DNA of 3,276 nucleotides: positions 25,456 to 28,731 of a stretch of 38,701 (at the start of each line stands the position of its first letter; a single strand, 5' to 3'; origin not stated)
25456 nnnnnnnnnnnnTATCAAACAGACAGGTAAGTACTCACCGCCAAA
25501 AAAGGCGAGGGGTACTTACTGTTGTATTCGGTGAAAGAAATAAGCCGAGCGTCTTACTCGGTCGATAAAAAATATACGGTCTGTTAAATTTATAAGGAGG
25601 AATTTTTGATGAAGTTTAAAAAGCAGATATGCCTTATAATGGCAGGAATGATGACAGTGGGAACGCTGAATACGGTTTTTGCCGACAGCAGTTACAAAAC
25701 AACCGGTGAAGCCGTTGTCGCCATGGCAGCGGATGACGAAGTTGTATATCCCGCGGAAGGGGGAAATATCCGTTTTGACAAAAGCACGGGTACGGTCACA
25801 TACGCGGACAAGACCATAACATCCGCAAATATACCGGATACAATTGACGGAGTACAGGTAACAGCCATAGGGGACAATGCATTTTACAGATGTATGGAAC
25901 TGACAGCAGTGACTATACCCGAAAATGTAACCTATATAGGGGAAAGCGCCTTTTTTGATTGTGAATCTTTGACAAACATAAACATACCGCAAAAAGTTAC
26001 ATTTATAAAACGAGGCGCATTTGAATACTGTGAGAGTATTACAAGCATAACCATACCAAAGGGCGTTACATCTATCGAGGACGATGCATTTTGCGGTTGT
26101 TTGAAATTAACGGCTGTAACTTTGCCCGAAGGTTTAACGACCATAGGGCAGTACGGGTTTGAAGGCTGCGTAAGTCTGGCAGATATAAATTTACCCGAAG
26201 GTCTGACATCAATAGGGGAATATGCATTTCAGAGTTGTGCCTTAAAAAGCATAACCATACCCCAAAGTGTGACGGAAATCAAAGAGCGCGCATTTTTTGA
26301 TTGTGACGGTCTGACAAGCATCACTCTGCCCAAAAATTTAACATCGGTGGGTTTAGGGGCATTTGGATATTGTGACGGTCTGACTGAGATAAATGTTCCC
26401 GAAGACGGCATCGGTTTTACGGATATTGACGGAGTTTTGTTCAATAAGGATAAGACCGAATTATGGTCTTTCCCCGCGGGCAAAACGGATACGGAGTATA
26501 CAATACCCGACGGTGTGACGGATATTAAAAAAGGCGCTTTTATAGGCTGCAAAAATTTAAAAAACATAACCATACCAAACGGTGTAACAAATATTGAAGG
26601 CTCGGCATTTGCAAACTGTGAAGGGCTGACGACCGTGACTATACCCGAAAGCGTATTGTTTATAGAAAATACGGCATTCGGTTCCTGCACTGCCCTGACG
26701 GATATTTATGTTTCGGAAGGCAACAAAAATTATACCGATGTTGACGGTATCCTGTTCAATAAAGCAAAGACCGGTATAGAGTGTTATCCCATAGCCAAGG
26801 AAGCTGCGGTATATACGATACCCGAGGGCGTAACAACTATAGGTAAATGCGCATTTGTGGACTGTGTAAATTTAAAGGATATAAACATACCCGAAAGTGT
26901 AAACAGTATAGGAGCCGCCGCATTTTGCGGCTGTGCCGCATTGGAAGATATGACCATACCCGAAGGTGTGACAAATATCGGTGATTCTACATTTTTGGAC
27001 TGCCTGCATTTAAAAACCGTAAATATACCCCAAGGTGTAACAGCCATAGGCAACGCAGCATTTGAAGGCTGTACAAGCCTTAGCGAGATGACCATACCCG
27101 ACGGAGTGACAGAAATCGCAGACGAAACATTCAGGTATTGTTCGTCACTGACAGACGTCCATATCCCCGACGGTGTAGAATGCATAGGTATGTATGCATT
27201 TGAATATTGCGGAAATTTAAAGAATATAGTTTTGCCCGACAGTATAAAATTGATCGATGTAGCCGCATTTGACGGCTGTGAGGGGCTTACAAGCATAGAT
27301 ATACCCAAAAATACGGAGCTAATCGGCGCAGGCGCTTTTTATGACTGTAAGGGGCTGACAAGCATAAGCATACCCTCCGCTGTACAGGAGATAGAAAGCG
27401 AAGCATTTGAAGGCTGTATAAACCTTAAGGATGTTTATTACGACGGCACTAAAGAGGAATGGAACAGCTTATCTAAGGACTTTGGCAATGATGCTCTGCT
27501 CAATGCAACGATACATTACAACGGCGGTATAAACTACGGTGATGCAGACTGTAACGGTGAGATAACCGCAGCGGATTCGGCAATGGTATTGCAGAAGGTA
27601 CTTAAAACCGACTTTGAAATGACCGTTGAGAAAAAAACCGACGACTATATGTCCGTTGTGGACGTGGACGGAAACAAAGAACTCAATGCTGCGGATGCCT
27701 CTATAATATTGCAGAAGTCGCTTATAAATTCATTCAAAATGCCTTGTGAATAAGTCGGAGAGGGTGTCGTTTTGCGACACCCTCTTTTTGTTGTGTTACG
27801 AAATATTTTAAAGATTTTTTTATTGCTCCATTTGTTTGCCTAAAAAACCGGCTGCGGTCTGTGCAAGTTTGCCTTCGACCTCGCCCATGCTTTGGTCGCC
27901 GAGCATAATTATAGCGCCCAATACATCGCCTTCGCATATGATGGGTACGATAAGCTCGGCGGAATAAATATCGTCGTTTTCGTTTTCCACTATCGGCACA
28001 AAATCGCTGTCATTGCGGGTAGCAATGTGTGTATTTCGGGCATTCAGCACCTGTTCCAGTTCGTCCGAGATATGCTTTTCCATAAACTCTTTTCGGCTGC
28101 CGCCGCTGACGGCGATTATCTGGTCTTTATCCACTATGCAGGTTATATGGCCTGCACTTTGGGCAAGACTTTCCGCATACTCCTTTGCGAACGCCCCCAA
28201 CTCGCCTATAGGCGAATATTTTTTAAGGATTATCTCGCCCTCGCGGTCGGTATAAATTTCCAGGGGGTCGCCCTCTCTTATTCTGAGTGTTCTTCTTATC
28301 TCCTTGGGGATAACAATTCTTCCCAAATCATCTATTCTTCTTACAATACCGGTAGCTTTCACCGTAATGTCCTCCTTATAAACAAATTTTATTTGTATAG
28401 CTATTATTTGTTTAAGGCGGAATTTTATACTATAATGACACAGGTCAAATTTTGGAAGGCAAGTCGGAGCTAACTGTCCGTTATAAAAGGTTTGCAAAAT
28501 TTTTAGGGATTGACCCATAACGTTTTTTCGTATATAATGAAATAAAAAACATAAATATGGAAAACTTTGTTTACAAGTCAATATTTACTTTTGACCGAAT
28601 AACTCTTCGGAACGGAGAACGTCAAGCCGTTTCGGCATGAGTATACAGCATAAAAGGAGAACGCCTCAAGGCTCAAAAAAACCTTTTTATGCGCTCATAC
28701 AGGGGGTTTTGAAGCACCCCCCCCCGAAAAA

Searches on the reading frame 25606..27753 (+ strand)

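Call 46: search_protein_families(library=pfam, proteins=[window:25606-27753:+], max_evalue=0.0001)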
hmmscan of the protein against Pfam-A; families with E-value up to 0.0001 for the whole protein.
window:25606-27753:+ (715 aa): 2 families
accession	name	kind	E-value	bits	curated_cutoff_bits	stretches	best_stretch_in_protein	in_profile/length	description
PF13306.12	LRR_5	-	5.3e-145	476.1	27.7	5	155-280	1-121/127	BspA type Leucine rich repeat region (6 copies)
PF13855.12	LRR_8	-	2.8e-20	72.3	27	0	546-589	12-56/61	Leucine rich repeat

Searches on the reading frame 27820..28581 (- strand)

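Call 46: search_protein_families(library=pfam, proteins=[window:27820-28581:-], max_evalue=0.0001)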
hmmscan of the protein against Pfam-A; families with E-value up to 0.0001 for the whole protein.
window:27820-28581:- (253 aa): 2 families
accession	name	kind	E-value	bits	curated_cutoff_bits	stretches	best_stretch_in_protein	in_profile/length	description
PF15714.11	SpoVT_C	-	1.3e-47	161.5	27.5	1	127-252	1-128/128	Stage V sporulation protein T C-terminal, transcription factor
PF04014.23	MazE_antitoxin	-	2.3e-13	50.3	24.7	1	80-124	1-45/48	Antidote-toxin recognition MazE, bacterial antitoxin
